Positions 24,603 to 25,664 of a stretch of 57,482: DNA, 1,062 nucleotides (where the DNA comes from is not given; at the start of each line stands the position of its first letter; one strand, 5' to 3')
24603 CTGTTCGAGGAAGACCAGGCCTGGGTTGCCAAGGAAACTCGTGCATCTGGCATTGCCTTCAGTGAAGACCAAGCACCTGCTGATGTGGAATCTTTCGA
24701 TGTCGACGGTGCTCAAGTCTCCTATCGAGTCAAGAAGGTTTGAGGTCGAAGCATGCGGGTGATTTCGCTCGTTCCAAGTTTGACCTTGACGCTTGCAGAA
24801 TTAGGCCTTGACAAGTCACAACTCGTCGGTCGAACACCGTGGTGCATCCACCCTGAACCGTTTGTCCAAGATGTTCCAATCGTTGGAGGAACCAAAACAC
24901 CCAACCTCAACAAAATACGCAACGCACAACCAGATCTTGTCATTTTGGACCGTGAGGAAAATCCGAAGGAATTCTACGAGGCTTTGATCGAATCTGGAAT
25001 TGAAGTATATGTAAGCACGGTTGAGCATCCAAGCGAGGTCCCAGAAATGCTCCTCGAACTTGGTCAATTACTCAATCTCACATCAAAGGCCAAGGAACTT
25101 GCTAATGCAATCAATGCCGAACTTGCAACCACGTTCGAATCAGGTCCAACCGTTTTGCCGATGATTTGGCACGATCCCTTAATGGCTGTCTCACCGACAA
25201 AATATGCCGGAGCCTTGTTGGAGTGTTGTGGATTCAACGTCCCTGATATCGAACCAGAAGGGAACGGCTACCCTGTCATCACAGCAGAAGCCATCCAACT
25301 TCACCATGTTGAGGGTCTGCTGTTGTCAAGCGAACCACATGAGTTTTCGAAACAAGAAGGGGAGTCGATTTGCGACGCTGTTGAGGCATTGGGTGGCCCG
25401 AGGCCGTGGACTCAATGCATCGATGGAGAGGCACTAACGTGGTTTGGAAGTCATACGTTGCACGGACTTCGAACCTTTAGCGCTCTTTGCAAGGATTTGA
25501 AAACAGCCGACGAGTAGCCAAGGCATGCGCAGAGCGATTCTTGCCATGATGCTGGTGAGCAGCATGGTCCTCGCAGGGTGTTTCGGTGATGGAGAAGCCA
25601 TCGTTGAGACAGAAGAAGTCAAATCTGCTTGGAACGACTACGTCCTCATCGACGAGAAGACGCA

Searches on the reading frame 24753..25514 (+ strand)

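Call 19: search_protein_families(library=pfam, proteins=[window:24753-25514:+], max_evalue=0.001)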
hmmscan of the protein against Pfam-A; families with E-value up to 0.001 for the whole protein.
window:24753-25514:+ (254 aa): 1 family
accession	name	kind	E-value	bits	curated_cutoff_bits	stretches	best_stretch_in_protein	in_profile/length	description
PF01497.23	Peripla_BP_2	-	3.2e-12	46.8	27.5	1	3-126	1-125/235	Periplasmic binding protein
